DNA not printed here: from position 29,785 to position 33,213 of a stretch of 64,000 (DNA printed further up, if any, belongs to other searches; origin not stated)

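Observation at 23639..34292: Type II secretion-like locus with gspF and eight prepilin-like genes but no ATPase, secretin or prepilin peptidase nearby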

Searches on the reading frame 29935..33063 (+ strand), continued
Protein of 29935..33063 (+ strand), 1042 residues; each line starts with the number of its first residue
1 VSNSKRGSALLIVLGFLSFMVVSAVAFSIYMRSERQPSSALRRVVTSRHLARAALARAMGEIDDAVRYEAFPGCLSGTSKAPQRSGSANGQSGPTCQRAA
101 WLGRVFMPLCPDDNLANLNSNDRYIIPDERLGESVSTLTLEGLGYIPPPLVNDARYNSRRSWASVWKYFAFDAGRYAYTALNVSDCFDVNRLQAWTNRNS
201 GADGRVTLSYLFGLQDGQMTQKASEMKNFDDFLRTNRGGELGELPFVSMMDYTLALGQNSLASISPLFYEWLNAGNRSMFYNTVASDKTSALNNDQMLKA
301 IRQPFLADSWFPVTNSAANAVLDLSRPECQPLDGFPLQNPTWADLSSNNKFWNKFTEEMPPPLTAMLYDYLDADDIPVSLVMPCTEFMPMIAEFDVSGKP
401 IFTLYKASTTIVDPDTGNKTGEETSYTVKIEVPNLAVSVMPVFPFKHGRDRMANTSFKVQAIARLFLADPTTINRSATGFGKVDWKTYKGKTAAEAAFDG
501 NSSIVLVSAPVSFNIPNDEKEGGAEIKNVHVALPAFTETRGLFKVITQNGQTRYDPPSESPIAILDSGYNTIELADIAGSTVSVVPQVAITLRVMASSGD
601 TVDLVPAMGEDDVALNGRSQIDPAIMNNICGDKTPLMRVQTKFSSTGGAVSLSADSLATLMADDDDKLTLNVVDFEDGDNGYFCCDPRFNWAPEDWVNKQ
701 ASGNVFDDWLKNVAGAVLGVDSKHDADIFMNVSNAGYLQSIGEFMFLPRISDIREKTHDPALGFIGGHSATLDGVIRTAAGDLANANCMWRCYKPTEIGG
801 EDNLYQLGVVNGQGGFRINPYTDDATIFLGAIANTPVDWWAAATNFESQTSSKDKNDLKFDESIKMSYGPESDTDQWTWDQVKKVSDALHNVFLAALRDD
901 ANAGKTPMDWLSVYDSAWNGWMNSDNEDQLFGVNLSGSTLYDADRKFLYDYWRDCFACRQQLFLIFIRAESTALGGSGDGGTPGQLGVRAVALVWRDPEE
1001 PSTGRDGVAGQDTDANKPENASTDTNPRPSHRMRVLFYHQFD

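Call 86: search_protein_representatives(alignment_id=A1)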
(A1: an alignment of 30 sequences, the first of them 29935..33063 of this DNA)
Query: 30 sequences, 1055 profile positions. Proteins with E-value up to 0.001 (for the whole library): 1221; up to 1e-10: 901; up to 1e-30: 444. The best 150 are listed.
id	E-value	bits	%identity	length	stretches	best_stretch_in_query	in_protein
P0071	0.0e+00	1374.4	-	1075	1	1-1055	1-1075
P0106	0.0e+00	1328.4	-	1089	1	4-1055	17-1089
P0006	0.0e+00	1228.9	-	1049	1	1-1055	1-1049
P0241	0.0e+00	1212.2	-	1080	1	4-1055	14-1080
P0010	0.0e+00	1192.5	-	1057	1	1-1055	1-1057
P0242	0.0e+00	1184.3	-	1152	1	1-1055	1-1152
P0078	0.0e+00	1182.0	-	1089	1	4-1055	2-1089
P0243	0.0e+00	1137.5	-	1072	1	4-1055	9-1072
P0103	0.0e+00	1113.3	-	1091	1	4-1055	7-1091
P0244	0.0e+00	1112.3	-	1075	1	1-1055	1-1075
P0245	0.0e+00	1084.1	-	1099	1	4-1055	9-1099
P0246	0.0e+00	1081.5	-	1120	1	5-1055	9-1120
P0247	0.0e+00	1080.1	-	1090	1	1-1055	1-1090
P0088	0.0e+00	1059.9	-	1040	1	4-1055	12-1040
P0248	0.0e+00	1055.7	-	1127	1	4-1055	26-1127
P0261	1.5e-264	897.5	-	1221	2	1-942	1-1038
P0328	1.1e-223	762.2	-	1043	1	4-1054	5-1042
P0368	3.5e-218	744.0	-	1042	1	4-1052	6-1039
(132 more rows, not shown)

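Call 90: search_protein_families(library=ncbifam, alignment_id=A1, max_evalue=1)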
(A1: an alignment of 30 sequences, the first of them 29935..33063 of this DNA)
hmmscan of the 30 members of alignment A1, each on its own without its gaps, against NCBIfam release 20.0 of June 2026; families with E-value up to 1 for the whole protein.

A. member 1, window:29935-33063:+ (1042 aa): 1 family
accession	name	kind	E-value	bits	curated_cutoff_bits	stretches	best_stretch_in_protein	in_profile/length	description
NF037980.1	T2SS_GspK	equivalog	0.0048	16.5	130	1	6-64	2-60/307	type II secretion system minor pseudopilin GspK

B. families by the number of members that match (of 30 scanned): 5 families
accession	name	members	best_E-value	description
NF037980.1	T2SS_GspK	12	0.0018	type II secretion system minor pseudopilin GspK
NF045879.1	ICE_Mbov_0392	1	0.041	Mbov_0392 family ICE element protein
TIGR02600.1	Verru_Chthon_A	1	0.12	Verru_Chthon cassette protein A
NF041666.1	ampC_Ecan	1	0.12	CMY2-MIR-ACT-EC family cephalosporin-hydrolyzing class C beta-lactamase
TIGR03862.1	flavo_PP4765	1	0.12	TIGR03862 family flavoprotein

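Call 93: fold_search(model_id=the predicted structure, library=pdb)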
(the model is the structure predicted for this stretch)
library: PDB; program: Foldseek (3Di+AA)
matches with E <= 10: 332; with E <= 0.001: 0
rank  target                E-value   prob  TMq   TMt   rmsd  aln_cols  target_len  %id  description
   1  4lo9_A                7.4e-02  0.08  0.04  0.13  18.4       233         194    9  Human p53 Core Domain Mutant N235K (released 2013-07-31)
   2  3q01_A                1.2e-01  0.14  0.05  0.17  18.0       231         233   10  An induced fit mechanism regulates p53 DNA binding kinetics to confer sequence specificity (released 2011-05-11)
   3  1hu8_A                1.2e-01  0.08  0.05  0.16  17.1       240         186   11  CRYSTAL STRUCTURE OF THE MOUSE P53 CORE DNA-BINDING DOMAIN AT 2.7A RESOLUTION (released 2001-07-04)
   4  3d0a_B                1.2e-01  0.08  0.05  0.15  18.2       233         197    9  Human p53 core domain with hot spot mutation R249S and second site suppressor mutation H168R in sequence-specific comp (released 2009-01-20)
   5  3exj_A                1.3e-01  0.08  0.05  0.16  19.0       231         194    8  Crystal Structure of a p53 Core Tetramer Bound to DNA (released 2008-12-16)
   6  8jl8                  1.4e-01  0.05  0.05  0.12  22.5       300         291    9  Crystal structure of the collagen binding domain of Cnm from Streptococcus mutans (released 2024-04-10)
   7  5j81_A                1.6e-01  0.02  0.03  0.05  33.4       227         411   10  Crystal structure of Glycoprotein C from Puumala virus in the post-fusion conformation (pH 6.0) (released 2016-10-05)
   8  4mzr_A                1.7e-01  0.07  0.05  0.14  18.2       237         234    9  Crystal structure of a polypeptide p53 mutant bound to DNA (released 2014-01-15)
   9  1gzh_A                2.3e-01  0.06  0.05  0.14  17.2       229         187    9  Crystal structure of the BRCT domains of human 53BP1 bound to the p53 tumor supressor (released 2002-06-27)
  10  8jx3_A                2.4e-01  0.02  0.04  0.08  32.3       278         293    9  alpha-Hemolysin(G122S/K147R/K237C)-SpyTag/SpyCatcher head to head 14-mer (released 2024-07-03)
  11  1edy_A                2.8e-01  0.09  0.05  0.22  14.6       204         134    7  CRYSTAL STRUCTURE OF RAT ALPHA 1-MACROGLOBULIN RECEPTOR BINDING DOMAIN (released 2000-12-01)
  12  5vqb_A                2.9e-01  0.04  0.03  0.06  25.9       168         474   12  Crystal structure of rifampin monooxygenase from Streptomyces venezuelae, complex with FAD (released 2017-08-16)
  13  9a84_A                3.3e-01  0.03  0.05  0.13  28.2       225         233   11  52-mer bacterial gasdermin pore model from Vitiosangium sp. (released 2024-03-22)
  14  2geq_B                3.4e-01  0.08  0.05  0.17  12.5       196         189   11  Crystal Structure of a p53 Core Dimer Bound to DNA (released 2006-05-23)
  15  6rhv_H                3.8e-01  0.03  0.05  0.12  30.7       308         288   10  Crystal structure of mouse CD11b I-domain (CD11b-I) in complex with Staphylococcus aureus octameric bi-component leuko (released 2019-12-18)
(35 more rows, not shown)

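Call 102: find_homologous_proteins(query=L002:18719-20413:+, max_evalue=1e-100)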
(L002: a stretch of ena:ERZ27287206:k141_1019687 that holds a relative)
Query L002:18719-20413:+ (565 aa): 7647 proteins with E <= 1e-100 among 8000 candidates; the best 120 are listed.
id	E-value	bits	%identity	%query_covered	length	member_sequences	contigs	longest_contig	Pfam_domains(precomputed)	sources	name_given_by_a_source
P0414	0.0e+0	1253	100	100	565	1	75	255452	PF05157.21,PF00437.27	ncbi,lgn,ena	-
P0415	0.0e+0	1252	100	100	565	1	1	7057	PF05157.21,PF00437.27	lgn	-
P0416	0.0e+0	1251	100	100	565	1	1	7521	PF05157.21,PF00437.27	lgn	-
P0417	0.0e+0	1251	100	100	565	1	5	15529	PF05157.21,PF00437.27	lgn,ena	-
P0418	0.0e+0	1250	100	100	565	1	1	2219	PF05157.21,PF00437.27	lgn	-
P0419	0.0e+0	1250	100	100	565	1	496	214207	PF05157.21,PF00437.27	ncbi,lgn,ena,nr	ncbi:MAG: GspE/PulE family protein [bacterium]|nr:GspE/PulE family protein [bacterium]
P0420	0.0e+0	1250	100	100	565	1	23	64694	PF05157.21,PF00437.27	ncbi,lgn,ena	-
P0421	0.0e+0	1249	100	100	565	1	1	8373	PF05157.21,PF00437.27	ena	-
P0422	0.0e+0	1249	100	100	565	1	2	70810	PF05157.21,PF00437.27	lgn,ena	-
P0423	0.0e+0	1249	100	100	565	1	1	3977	PF05157.21,PF00437.27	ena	-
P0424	0.0e+0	1248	100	100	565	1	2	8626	PF05157.21,PF00437.27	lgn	-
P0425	0.0e+0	1248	100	100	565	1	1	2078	PF05157.21,PF00437.27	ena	-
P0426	0.0e+0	1248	100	100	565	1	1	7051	PF05157.21,PF00437.27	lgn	-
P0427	0.0e+0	1248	100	100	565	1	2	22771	PF05157.21,PF00437.27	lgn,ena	-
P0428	0.0e+0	1248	100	100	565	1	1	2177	PF05157.21,PF00437.27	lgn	-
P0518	0.0e+0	1221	98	100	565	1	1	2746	PF05157.21,PF00437.27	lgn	-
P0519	0.0e+0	1221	97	100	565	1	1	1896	PF05157.21,PF00437.27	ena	-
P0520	0.0e+0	1221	97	100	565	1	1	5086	PF05157.21,PF00437.27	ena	-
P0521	0.0e+0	1221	97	100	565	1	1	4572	PF05157.21,PF00437.27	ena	-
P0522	0.0e+0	1221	97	100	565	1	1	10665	PF05157.21,PF00437.27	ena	-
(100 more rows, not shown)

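Call 103: find_encoding_contigs(protein=P0414, flank=10000, max_places=1)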
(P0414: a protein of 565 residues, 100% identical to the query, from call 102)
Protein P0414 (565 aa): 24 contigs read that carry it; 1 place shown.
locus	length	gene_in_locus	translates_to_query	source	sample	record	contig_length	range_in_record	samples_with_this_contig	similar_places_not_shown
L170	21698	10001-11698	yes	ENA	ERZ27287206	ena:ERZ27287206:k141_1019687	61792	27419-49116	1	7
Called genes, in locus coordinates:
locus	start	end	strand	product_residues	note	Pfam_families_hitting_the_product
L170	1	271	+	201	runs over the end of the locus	-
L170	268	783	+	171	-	PF07963:N_methyl (weak)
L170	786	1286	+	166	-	PF07963:N_methyl (weak)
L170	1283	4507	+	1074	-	-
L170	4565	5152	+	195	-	-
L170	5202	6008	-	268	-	PF03807:F420_oxidored, PF14748:P5CR_dimer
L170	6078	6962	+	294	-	PF27881:CRWN_N (weak), PF16808:PKcGMP_CC (faint)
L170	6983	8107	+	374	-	PF14237:GYF_2 (weak)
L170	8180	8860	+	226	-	PF02142:MGS, PF01808:AICARFT_IMPCHas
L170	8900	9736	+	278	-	PF02591:Zn_ribbon_9 (weak), PF00359:PTS_EIIA_2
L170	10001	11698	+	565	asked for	PF05157:MshEN, PF00437:T2SSE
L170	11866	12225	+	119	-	-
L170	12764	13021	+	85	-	-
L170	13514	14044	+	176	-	PF01022:HTH_5 (weak), PF01047:MarR (faint), PF12840:HTH_20 (faint), PF25212:HVO_A0114 (faint), PF09339:HTH_IclR (faint), PF13412:HTH_24 (faint)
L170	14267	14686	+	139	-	PF22548:AEP-TOTE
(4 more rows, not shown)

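Call 106: search_solved_structures(query=A1, max_evalue=10)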
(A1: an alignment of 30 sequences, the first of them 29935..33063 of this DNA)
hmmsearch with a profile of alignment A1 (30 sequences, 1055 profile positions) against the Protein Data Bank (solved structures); distinct sequences matched with E-value up to 10: 0.

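Call 109: search_protein_families(library=pfam, proteins=[L012:13271-14278:+], max_evalue=0.01)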
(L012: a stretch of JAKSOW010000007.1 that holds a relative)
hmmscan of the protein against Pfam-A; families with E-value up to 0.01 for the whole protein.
L012:13271-14278:+ (335 aa): 1 family
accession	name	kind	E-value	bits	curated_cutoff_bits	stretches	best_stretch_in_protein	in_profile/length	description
PF07963.17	N_methyl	-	1.7e-06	27.8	21.2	1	14-37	3-26/27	Prokaryotic N-terminal methylation motif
